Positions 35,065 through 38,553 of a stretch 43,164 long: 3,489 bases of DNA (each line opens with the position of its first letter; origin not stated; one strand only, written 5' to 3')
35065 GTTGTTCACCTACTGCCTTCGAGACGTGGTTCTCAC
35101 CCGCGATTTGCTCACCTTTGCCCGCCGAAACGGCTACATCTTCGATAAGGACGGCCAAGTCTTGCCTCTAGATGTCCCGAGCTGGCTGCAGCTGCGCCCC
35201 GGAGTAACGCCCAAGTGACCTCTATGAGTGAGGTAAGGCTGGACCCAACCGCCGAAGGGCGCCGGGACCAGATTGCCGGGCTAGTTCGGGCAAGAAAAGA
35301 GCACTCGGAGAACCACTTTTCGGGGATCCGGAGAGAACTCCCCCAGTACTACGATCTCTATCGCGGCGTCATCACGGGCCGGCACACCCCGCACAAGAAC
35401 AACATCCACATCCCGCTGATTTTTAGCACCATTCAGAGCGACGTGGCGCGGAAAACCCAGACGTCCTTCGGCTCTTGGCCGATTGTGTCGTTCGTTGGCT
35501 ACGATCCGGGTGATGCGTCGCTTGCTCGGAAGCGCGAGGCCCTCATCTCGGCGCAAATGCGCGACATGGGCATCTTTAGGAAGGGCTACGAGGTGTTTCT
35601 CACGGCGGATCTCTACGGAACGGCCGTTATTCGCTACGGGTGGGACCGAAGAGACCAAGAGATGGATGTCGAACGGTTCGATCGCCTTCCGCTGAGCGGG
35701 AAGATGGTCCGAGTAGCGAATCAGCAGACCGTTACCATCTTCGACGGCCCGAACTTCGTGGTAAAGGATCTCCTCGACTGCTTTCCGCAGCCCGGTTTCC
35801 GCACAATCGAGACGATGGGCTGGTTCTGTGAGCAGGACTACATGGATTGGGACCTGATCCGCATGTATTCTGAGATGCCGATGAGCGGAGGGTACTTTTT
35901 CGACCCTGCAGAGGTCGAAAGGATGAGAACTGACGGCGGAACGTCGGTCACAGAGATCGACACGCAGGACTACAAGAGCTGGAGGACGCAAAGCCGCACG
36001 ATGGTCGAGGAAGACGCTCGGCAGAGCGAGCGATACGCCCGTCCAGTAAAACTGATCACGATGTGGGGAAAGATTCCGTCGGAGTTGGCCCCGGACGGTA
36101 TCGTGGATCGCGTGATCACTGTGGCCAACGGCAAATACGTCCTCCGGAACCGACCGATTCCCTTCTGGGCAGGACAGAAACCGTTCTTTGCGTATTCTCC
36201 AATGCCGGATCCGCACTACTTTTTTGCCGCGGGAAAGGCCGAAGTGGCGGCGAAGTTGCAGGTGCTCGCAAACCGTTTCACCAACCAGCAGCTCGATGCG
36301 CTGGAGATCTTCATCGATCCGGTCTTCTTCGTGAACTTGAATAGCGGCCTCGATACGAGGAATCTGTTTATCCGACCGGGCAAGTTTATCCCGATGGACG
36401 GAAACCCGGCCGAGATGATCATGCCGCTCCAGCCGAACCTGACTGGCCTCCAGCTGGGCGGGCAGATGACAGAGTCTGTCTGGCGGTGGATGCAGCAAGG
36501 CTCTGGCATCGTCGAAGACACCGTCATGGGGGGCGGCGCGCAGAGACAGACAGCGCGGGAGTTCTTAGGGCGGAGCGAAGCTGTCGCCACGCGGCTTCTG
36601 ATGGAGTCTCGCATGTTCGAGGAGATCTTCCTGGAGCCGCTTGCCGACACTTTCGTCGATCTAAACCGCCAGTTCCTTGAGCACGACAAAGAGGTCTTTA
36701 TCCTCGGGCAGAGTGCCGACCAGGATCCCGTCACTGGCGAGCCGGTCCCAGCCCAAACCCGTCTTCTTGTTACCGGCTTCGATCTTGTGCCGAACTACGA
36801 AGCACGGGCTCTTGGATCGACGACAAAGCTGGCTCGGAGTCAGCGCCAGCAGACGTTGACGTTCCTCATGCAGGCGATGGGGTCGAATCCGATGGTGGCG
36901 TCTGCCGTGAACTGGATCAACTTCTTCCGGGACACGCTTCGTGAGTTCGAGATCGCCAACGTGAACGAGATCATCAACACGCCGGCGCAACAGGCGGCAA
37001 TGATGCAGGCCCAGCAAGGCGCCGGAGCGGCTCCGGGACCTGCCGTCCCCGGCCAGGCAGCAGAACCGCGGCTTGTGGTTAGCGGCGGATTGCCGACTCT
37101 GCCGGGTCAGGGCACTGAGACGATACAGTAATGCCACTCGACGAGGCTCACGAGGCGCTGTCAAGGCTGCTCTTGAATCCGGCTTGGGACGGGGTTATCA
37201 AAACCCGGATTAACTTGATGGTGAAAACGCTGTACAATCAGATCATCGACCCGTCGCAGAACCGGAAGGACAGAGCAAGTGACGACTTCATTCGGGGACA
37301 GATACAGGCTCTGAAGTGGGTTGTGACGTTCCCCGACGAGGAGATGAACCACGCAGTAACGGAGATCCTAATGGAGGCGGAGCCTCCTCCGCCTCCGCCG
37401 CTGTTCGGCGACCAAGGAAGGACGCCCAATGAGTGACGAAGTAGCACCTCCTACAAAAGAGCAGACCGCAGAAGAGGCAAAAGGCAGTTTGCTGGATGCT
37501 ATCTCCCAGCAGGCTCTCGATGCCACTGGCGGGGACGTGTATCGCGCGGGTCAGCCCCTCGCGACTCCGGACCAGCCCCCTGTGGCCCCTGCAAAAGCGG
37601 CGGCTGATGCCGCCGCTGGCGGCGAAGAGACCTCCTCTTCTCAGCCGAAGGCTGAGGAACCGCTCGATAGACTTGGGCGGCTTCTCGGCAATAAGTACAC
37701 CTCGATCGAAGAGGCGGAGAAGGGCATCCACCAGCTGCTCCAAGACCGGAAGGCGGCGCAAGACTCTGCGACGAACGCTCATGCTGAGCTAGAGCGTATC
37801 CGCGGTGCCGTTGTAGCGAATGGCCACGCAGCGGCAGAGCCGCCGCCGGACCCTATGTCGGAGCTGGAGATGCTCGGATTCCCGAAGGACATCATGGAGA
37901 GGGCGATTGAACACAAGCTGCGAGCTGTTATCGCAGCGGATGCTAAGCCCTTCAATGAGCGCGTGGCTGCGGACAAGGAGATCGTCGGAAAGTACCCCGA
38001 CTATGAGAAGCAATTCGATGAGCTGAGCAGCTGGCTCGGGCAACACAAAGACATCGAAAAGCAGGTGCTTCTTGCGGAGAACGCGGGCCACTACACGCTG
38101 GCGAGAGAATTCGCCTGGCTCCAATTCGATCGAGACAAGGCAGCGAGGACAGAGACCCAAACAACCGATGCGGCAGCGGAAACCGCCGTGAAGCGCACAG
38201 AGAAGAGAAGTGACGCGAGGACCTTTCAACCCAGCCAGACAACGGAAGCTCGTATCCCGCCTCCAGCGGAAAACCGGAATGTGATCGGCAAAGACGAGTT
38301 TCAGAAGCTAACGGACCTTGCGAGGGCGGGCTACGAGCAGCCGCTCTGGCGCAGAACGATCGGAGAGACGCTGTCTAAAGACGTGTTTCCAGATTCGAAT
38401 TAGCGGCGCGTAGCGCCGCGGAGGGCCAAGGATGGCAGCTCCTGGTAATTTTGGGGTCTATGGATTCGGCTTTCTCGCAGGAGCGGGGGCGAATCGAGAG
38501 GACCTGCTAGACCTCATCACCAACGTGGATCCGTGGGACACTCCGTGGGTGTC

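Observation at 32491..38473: The same VYG[FY]GF hexapeptide recurs at the capsid N-terminus and twice in overlapping ORFs just before terL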

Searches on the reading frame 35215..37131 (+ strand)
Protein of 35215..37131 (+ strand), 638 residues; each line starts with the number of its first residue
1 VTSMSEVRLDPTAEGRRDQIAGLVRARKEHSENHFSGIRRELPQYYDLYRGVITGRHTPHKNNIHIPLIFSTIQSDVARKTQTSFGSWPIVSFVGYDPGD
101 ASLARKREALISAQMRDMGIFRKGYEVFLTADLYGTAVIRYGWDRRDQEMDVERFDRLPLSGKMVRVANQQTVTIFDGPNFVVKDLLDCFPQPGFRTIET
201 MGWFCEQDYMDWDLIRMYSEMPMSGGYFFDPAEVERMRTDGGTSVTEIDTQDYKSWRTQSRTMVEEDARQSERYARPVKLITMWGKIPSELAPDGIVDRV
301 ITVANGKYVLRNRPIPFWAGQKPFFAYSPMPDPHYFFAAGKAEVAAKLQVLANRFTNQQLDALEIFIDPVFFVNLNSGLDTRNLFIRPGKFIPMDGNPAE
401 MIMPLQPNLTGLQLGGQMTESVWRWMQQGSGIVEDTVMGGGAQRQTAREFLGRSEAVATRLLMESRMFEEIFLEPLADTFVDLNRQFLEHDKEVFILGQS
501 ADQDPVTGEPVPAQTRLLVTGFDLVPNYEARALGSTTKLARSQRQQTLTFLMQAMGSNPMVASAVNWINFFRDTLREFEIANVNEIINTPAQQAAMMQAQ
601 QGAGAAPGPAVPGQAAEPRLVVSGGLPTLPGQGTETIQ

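Call 10: search_protein_families(library=pfam, proteins=[window:35215-37131:+], max_evalue=0.01)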
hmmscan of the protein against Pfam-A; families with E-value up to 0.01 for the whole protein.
window:35215-37131:+ (638 aa): 1 family
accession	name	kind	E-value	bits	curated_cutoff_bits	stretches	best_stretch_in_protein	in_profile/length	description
PF23899.1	SU10_portal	-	5.5e-23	81.7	30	2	229-599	232-581/593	Phage SU10 portal protein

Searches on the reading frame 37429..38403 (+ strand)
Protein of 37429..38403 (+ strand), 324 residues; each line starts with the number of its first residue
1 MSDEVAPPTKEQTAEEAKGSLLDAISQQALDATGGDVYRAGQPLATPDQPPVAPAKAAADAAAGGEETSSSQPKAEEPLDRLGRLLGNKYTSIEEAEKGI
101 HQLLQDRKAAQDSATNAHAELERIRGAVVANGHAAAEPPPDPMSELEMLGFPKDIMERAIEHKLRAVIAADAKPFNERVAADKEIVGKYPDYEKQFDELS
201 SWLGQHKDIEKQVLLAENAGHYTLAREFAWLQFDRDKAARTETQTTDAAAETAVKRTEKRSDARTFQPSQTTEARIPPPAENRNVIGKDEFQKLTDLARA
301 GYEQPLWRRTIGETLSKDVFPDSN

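Call 10: search_protein_families(library=pfam, proteins=[window:37429-38403:+], max_evalue=0.01)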
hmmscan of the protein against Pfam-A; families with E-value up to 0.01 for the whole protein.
window:37429-38403:+ (324 aa): 0 families

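Call 35: search_protein_families(library=phrogs, proteins=[window:37429-38403:+], max_evalue=0.01)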
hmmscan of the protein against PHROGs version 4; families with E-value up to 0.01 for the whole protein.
window:37429-38403:+ (324 aa): 0 families
